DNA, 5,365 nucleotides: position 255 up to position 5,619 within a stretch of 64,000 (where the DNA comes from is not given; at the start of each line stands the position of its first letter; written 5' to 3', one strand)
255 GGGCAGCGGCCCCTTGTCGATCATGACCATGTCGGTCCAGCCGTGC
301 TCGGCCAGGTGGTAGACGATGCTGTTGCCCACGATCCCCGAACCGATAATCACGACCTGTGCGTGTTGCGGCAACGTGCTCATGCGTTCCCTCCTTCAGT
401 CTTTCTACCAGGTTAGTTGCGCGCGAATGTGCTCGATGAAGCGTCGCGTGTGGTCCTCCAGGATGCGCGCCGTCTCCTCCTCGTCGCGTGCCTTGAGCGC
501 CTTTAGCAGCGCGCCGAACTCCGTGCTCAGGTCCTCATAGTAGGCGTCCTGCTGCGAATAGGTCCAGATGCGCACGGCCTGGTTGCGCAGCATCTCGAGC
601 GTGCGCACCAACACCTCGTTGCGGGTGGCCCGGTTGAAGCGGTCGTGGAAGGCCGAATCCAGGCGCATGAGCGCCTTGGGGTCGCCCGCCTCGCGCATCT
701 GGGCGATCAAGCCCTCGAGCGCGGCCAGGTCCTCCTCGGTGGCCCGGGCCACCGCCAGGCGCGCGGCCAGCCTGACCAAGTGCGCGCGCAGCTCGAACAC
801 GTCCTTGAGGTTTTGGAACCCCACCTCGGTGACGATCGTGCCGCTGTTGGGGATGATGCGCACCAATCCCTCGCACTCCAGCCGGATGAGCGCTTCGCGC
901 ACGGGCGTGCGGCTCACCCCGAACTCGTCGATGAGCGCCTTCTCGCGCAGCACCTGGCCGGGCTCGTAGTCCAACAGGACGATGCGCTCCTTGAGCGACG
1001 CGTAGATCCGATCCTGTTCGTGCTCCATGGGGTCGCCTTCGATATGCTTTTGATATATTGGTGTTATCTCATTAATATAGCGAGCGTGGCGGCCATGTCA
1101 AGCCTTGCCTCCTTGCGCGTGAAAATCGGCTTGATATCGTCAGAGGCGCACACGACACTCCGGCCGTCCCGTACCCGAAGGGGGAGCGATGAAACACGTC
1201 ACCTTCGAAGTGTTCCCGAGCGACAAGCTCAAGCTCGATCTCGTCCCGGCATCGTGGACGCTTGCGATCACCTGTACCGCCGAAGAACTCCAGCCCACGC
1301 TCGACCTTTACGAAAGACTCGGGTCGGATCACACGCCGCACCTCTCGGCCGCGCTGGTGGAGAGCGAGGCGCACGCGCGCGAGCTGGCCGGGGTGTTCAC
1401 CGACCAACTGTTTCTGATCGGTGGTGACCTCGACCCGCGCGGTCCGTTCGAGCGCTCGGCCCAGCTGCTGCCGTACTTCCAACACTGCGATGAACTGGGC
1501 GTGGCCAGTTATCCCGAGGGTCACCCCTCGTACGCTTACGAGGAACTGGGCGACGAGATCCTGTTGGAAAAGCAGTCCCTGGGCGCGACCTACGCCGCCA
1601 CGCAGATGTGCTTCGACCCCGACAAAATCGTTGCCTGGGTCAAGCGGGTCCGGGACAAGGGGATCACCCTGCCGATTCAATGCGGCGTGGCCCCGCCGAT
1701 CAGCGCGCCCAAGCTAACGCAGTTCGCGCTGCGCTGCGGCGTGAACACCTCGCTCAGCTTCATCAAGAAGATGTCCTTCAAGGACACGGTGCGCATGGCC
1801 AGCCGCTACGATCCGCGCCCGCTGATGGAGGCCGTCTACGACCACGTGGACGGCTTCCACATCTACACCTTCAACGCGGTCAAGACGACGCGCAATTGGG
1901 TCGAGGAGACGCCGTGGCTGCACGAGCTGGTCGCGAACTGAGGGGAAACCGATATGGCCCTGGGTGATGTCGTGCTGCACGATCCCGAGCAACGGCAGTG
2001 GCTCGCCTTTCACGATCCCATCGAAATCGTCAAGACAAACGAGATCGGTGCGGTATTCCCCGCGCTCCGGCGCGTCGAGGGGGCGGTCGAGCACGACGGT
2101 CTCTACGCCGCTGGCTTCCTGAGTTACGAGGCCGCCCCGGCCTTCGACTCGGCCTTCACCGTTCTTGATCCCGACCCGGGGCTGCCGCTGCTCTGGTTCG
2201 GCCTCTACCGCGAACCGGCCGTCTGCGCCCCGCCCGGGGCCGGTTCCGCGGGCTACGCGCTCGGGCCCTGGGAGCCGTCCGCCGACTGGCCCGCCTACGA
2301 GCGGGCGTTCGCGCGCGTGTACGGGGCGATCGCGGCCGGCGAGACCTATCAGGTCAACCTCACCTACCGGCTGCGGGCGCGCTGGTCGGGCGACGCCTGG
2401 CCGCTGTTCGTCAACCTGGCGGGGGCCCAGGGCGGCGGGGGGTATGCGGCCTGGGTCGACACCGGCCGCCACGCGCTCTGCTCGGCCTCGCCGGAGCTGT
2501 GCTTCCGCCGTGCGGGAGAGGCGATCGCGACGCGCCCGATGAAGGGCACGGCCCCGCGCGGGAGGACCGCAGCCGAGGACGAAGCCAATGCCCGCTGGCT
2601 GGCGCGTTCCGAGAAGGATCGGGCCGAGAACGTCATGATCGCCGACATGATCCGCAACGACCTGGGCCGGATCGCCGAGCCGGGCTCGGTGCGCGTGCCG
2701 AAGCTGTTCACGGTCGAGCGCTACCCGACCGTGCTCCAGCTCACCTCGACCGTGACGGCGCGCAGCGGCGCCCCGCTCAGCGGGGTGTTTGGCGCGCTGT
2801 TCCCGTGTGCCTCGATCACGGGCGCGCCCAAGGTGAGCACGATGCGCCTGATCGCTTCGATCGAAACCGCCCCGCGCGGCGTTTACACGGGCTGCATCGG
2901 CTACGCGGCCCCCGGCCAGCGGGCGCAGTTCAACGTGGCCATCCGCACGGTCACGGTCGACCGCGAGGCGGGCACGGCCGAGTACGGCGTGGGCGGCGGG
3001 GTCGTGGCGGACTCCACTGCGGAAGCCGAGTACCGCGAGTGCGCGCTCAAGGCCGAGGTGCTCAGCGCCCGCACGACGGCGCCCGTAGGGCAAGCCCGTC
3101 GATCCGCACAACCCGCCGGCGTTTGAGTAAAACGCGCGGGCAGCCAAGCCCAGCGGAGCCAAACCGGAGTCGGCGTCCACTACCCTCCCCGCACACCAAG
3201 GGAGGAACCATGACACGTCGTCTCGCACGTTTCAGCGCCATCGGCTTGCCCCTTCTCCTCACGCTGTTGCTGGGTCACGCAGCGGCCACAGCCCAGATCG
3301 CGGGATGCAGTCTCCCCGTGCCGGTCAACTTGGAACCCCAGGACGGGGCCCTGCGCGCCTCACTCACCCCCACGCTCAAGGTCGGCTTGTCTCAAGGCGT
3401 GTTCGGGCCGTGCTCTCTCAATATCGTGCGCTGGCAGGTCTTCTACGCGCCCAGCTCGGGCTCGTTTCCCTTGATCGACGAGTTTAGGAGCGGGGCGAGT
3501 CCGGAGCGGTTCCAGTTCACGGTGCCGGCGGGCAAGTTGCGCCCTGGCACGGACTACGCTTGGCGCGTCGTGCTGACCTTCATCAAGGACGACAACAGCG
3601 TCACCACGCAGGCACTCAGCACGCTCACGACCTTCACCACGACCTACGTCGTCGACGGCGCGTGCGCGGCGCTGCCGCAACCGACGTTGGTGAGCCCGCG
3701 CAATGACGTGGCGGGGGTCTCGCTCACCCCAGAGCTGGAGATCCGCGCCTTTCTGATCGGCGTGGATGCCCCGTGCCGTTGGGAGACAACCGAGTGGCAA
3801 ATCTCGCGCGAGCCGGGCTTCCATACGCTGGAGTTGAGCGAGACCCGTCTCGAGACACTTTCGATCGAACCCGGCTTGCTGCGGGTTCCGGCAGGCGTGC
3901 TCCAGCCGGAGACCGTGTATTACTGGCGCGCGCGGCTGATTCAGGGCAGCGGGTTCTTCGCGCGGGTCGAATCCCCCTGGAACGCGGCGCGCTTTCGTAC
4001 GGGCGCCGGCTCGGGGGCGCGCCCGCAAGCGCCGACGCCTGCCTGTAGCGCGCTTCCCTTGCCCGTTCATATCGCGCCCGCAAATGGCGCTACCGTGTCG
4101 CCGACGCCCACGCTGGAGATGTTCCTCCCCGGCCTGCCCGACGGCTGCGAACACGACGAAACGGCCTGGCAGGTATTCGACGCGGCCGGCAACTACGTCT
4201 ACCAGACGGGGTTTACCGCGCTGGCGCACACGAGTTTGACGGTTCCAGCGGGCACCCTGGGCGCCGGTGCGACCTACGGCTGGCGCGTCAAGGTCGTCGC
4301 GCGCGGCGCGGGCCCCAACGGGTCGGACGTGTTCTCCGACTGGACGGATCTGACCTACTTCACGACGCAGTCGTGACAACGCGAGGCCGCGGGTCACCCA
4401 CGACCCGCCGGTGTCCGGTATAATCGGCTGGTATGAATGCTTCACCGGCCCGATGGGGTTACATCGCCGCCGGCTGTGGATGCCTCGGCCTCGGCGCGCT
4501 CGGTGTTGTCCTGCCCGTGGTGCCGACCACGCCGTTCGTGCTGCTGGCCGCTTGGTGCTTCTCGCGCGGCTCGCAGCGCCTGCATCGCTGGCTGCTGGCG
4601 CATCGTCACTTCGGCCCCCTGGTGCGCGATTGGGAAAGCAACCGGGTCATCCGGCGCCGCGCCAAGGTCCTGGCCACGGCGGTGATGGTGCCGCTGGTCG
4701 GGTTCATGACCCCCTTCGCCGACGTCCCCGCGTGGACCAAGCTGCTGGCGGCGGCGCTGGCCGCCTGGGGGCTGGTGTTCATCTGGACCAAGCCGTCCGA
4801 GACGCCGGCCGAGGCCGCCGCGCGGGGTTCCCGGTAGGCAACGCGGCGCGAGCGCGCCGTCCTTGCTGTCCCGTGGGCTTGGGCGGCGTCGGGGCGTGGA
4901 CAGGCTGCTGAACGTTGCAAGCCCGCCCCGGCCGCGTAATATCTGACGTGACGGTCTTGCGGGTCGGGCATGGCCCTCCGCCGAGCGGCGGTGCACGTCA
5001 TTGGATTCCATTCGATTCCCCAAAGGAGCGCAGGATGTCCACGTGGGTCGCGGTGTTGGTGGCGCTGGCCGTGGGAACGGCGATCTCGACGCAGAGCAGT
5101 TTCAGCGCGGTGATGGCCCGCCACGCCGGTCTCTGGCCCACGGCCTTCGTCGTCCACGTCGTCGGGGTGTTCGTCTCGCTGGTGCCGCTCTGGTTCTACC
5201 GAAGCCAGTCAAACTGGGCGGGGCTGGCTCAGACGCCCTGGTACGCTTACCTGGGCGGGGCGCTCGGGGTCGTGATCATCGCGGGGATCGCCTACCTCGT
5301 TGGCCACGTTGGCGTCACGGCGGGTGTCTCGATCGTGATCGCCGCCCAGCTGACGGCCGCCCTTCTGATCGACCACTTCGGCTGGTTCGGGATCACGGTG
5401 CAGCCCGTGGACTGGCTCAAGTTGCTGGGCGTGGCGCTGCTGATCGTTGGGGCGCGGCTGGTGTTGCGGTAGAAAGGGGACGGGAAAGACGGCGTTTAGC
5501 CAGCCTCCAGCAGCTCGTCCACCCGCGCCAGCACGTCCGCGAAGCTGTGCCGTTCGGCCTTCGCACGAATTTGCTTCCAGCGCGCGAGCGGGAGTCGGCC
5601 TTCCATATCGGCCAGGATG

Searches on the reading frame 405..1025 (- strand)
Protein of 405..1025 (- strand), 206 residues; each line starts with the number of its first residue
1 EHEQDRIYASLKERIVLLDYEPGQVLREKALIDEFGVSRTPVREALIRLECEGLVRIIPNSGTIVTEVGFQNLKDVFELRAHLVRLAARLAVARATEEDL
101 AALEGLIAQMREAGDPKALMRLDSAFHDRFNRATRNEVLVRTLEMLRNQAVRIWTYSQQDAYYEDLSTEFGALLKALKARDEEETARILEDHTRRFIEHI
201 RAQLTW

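Call 100: search_protein_families(library=pfam, proteins=[window:405-1025:-], max_evalue=0.00001)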
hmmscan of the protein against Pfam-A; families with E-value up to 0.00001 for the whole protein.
window:405-1025:- (206 aa): 2 families
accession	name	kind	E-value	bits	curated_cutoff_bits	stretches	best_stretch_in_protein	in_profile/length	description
PF07729.17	FCD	-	6.1e-22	78.8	24.3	1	75-194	1-124/125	FCD domain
PF00392.27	GntR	-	9.1e-21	73.7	27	1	4-65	2-64/64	Bacterial regulatory proteins, gntR family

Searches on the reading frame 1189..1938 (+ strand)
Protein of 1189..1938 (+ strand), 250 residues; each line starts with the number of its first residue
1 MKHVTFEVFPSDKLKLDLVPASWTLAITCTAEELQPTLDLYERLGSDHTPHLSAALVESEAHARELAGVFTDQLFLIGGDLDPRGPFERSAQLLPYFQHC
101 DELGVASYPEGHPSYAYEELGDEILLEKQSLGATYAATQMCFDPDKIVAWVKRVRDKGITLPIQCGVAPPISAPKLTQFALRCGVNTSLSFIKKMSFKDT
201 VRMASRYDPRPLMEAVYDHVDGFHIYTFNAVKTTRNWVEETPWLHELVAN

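Call 100: search_protein_families(library=pfam, proteins=[window:1189-1938:+], max_evalue=0.00001)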
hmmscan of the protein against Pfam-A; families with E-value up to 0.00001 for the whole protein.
window:1189-1938:+ (250 aa): 1 family
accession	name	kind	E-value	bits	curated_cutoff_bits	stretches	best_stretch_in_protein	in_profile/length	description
PF02219.23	MTHFR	-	1.4e-16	61.1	24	1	93-238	129-283/287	Methylenetetrahydrofolate reductase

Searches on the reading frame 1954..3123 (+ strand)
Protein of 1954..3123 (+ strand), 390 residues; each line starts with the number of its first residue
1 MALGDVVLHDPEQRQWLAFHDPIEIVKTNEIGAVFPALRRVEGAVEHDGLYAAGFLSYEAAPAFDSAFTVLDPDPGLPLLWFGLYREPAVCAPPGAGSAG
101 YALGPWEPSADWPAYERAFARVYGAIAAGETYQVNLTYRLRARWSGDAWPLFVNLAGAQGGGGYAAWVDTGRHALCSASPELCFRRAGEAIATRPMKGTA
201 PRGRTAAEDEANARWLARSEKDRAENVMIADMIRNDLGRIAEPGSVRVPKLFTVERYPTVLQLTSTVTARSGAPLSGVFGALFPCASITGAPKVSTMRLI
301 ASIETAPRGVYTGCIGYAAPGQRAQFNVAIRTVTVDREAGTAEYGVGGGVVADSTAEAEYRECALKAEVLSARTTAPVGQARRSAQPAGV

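Call 100: search_protein_families(library=pfam, proteins=[window:1954-3123:+], max_evalue=0.00001)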
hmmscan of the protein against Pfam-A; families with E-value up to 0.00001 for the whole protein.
window:1954-3123:+ (390 aa): 1 family
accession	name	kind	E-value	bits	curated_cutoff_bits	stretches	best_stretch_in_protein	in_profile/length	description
PF00425.24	Chorismate_bind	-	2.9e-77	260.1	27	1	114-366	4-257/257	chorismate binding enzyme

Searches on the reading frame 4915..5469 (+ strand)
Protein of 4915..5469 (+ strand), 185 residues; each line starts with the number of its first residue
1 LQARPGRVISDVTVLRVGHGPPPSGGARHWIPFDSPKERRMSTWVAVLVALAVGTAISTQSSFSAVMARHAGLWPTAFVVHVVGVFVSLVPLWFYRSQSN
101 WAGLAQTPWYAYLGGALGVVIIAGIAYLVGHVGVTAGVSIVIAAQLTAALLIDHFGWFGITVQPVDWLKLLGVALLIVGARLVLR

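Call 100: search_protein_families(library=pfam, proteins=[window:4915-5469:+], max_evalue=0.00001)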
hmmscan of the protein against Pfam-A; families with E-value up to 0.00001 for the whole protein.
window:4915-5469:+ (185 aa): 1 family
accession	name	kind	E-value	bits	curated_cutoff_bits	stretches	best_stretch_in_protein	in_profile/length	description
PF04657.19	DMT_YdcZ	-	1.3e-33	116.6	24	1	46-181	2-139/140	Putative inner membrane exporter, YdcZ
